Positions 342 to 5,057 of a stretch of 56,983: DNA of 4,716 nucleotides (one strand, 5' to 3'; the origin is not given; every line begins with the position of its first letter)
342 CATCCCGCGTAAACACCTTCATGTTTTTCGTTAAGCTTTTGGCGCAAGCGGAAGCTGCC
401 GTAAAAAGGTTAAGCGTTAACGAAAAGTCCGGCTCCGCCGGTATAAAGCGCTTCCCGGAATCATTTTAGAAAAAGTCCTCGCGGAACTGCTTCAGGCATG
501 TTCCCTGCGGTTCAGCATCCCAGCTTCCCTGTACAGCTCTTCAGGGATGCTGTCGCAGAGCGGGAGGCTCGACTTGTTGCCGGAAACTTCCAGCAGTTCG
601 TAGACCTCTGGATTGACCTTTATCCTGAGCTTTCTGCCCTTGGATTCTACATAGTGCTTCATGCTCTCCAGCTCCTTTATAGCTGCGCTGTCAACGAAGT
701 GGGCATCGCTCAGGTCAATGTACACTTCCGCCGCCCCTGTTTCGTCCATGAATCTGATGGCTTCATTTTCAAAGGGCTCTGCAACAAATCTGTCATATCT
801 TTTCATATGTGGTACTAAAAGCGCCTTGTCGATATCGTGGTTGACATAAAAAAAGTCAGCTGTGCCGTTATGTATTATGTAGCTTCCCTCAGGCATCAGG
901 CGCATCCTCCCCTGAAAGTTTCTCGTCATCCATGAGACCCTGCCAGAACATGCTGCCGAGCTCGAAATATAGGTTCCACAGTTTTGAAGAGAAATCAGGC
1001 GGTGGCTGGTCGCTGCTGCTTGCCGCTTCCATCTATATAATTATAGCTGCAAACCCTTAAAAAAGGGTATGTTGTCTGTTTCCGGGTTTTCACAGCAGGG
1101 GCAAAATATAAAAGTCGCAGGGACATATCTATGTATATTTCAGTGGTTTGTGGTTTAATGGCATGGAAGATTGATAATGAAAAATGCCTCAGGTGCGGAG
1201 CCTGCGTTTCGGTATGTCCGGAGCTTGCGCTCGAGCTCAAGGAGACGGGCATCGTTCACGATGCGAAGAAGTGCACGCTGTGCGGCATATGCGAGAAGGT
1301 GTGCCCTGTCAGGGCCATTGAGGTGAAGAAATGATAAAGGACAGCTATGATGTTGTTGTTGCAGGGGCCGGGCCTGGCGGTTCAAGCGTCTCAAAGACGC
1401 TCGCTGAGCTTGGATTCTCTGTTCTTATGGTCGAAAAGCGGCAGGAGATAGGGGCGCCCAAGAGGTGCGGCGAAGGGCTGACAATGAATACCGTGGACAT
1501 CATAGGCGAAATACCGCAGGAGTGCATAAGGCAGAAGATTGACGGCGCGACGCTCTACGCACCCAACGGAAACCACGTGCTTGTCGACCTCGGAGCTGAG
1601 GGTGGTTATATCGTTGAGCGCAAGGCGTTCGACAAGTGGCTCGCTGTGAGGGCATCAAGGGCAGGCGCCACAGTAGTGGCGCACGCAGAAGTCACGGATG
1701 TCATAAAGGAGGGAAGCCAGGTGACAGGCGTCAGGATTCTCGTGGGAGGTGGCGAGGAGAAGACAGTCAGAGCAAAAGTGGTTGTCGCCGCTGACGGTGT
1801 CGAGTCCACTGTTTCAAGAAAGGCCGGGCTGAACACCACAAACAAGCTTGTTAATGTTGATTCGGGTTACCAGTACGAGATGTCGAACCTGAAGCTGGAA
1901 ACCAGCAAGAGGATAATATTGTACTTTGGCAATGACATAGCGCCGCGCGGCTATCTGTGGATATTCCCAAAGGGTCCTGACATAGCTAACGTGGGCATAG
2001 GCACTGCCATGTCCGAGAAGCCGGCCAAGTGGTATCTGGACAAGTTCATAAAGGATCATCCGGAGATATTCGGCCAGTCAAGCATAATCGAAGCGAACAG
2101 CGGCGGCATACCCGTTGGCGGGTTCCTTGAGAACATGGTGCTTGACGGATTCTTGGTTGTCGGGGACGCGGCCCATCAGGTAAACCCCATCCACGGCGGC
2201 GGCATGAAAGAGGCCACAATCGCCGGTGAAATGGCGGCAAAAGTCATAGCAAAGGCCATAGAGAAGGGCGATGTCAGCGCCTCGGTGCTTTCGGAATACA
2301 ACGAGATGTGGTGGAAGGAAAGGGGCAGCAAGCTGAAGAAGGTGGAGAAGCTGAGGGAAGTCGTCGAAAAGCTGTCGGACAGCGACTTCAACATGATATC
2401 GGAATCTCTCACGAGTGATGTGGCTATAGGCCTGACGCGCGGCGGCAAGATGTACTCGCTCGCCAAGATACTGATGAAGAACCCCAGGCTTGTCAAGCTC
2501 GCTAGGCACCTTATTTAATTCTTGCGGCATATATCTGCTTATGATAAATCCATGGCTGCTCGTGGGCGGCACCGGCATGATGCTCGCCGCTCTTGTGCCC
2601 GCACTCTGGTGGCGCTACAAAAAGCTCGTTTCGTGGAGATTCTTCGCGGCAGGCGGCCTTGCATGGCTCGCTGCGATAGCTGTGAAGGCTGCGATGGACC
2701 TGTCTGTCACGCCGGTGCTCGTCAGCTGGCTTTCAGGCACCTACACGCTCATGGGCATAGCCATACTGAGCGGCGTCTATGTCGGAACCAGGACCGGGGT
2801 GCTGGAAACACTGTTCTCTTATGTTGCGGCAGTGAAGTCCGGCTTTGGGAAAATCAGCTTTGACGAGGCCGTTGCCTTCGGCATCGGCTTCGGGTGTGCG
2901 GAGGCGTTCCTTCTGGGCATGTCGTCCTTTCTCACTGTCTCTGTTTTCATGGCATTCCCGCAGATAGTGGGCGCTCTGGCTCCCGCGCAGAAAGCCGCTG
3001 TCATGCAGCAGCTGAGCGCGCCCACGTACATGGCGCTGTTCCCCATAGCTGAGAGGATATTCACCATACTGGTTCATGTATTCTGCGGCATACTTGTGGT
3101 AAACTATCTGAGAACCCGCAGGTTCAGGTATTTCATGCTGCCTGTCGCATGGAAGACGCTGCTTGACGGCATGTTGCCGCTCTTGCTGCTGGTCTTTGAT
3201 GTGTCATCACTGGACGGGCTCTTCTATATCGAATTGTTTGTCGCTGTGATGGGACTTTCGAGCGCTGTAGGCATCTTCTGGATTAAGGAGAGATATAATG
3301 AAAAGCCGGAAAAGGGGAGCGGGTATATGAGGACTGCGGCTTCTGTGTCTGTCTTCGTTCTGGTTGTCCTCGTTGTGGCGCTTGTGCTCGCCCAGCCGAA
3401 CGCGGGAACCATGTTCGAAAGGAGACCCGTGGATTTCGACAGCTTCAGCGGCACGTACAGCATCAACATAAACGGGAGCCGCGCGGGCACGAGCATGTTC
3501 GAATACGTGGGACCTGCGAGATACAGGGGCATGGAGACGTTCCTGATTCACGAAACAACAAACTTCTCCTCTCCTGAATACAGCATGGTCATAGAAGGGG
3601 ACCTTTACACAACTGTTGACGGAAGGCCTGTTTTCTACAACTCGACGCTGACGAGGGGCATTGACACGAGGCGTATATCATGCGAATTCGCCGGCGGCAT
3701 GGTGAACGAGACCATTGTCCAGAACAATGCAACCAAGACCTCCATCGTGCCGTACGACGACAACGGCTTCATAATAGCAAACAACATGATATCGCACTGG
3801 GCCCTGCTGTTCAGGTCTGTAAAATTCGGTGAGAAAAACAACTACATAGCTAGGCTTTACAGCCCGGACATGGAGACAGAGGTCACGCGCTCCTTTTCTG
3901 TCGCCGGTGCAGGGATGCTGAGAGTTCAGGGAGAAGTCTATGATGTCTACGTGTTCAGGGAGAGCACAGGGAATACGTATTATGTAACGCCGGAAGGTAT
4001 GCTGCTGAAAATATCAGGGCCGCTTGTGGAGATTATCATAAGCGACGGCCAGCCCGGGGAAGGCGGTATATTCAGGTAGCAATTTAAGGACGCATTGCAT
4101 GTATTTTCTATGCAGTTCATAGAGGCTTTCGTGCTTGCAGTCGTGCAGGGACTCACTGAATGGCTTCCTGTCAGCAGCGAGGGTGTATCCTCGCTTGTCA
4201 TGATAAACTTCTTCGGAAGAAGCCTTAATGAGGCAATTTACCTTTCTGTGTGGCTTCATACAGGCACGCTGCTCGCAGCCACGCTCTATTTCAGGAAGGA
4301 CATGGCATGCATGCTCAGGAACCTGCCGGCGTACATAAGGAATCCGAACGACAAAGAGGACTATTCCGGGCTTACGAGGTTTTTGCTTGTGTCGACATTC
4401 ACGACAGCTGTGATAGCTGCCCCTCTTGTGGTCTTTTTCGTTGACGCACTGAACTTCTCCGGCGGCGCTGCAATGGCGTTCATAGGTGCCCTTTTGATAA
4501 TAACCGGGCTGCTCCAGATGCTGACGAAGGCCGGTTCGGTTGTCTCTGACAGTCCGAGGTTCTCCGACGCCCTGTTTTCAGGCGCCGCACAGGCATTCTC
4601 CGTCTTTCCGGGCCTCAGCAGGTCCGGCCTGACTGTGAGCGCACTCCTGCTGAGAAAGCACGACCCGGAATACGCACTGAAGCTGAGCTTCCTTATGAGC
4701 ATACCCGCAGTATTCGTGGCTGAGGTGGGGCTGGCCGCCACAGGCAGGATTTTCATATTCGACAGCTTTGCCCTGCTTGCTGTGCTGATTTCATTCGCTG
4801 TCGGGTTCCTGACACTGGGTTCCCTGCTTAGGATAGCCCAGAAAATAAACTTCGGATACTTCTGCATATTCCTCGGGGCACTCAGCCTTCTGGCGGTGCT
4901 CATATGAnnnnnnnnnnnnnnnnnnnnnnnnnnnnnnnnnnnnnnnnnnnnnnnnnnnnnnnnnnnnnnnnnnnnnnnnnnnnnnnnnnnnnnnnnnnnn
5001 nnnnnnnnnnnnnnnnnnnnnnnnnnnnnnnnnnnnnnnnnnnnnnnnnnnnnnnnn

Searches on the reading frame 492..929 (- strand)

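Call 47: search_protein_families(library=pfam, proteins=[window:492-929:-], max_evalue=0.00001)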
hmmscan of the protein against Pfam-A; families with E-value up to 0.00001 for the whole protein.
window:492-929:- (145 aa): 1 family
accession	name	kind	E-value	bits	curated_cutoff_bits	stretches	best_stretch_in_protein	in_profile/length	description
PF01740.26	STAS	-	1.3e-08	35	22.6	1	49-128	23-103/106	STAS domain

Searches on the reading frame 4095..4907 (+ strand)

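Call 47: search_protein_families(library=pfam, proteins=[window:4095-4907:+], max_evalue=0.00001)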
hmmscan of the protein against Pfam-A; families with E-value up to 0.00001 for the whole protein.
window:4095-4907:+ (270 aa): 1 family
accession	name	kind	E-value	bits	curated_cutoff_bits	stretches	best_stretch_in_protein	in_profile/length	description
PF02673.24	BacA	-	4.9e-47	161.2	33.4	1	11-262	1-253/257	Bacitracin resistance protein BacA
